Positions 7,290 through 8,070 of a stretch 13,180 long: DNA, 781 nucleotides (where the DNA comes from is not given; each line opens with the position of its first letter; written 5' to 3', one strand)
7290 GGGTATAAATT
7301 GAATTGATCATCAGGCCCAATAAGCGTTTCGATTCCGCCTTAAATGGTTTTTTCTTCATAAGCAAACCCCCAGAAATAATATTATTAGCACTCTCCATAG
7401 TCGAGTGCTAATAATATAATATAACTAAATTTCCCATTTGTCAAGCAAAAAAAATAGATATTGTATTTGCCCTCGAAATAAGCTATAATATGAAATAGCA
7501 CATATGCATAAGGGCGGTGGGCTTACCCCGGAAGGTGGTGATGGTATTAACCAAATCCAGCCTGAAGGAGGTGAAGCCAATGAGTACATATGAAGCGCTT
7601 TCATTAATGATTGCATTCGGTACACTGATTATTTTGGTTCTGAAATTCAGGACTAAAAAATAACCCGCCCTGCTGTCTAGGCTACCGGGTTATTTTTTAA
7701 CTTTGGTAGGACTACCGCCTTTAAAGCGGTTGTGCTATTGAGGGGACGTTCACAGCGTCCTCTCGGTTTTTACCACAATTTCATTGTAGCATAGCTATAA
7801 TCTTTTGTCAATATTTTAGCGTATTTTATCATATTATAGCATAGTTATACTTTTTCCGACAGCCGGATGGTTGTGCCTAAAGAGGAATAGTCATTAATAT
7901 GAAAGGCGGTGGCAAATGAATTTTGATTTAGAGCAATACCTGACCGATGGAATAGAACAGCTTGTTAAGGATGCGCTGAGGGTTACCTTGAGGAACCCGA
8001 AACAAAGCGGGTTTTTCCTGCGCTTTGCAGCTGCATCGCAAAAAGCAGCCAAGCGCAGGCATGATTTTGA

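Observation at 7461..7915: Highly expressed 27-aa hydrophobic/basic peptide gene, with its own promoter, a strong SD and two tandem terminators, immediately upstream of a radical-SAM enzyme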

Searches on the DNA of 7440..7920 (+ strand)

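Call 12: search_dna_similar(query=window:7461-7915:+, collection=phages, mode=distant, max_evalue=0.001)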
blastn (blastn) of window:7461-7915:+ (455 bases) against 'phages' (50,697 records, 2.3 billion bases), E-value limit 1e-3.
No match.

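Call 23: search_rna_families(sources=[L002, L003, L004, L005, L006], threshold=evalue, max_evalue=0.1)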
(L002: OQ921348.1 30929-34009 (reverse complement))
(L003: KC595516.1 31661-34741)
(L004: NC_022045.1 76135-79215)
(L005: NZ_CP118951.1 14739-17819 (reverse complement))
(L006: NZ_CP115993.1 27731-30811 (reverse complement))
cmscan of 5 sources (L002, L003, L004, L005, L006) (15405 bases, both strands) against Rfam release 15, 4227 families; matches with E-value up to 0.1: 12.
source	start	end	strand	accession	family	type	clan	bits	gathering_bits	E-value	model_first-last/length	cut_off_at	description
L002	1440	1700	+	RF01412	BsrG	Gene; sRNA;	-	212.3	55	9.2e-54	1-259/259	no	BsrG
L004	1384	1571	+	RF01492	rli28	Gene; sRNA;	-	163.2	45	8e-23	1-186/186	no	Listeria sRNA rli28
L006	1392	1571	+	RF01492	rli28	Gene; sRNA;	-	142.7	45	2.3e-19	1-186/186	no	Listeria sRNA rli28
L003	1431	1694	+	RF01412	BsrG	Gene; sRNA;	-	121.1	55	8e-29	1-259/259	no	BsrG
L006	1618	1705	-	RF01776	RatA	Gene; antitoxin;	-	58.4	49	1.9e-06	1-91/91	no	RNA anti-toxin A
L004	1625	1712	-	RF01776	RatA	Gene; antitoxin;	-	49.1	49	0.00016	1-91/91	no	RNA anti-toxin A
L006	1465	1688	+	RF01412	BsrG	Gene; sRNA;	-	46.8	55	1.7e-08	1-259/259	no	BsrG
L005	1392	1570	+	RF01492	rli28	Gene; sRNA;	-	38.6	45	0.067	1-186/186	no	Listeria sRNA rli28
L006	1595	1693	-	RF02839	Ref66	Gene; antisense;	-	32.6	92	0.0049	1-120/120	no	Enterococcus sRNA 66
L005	1356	1401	+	RF04343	Plastid-psbA-2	Cis-reg;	CL00153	31.2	55.8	0.013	1-60/60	no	Plastid-psbA-2 3UTR RNA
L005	1352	1397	-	RF04343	Plastid-psbA-2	Cis-reg;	CL00153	29.6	55.8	0.033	1-60/60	no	Plastid-psbA-2 3UTR RNA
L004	1442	1695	+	RF01412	BsrG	Gene; sRNA;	-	24.5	55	0.021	1-259/259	no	BsrG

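Call 48: search_rna_families(source=window, start=7440, end=7920, threshold=evalue, max_evalue=10, show_alignments=0)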
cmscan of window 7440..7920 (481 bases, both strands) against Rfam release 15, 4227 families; matches with E-value up to 10: 9.
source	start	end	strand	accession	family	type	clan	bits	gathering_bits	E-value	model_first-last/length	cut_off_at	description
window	7498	7763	+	RF01412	BsrG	Gene; sRNA;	-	48.1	55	2.3e-10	1-259/259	no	BsrG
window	7474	7650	+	RF01492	rli28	Gene; sRNA;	-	36.6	45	0.0045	1-186/186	no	Listeria sRNA rli28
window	7654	7755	-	RF00506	Thr_leader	Cis-reg; leader;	-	25.8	55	0.0098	1-118/118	no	Threonine operon leader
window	7691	7781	-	RF01776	RatA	Gene; antitoxin;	-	25.8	49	0.35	1-91/91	no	RNA anti-toxin A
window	7586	7700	+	RF02449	ncr1015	Gene; sRNA;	-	25.1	60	0.23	1-121/121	no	Bacillus sRNA ncr1015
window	7652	7722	-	RF02064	STnc370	Gene; sRNA;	-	20.2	54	4.7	1-71/71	no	Enterobacterial sRNA STnc370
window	7605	7678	+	RF02282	TtnuCD5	Gene; snRNA; snoRNA; CD-box;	-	19.3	70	4.2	1-77/77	no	Tetrahymena snoRNA TtnuCD5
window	7510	7571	+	RF01121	sR38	Gene; snRNA; snoRNA; CD-box;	-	15.6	50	0.29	1-59/59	no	Small nucleolar RNA sR38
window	7657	7735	-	RF02450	ncr1175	Gene; sRNA;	-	14.6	60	5.4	1-110/110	no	Bacillus sRNA ncr1175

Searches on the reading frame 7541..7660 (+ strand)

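Call 50: search_protein_families(library=pfam, proteins=[window:7541-7660:+], max_evalue=1)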
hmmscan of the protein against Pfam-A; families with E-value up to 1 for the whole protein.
seq(40 aa): 1 family
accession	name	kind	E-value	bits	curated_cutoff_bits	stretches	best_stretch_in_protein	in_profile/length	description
PF16935.10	Hol_Tox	-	1.3e-11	44.5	23.3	1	14-36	1-23/34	Putative Holin-like Toxin (Hol-Tox)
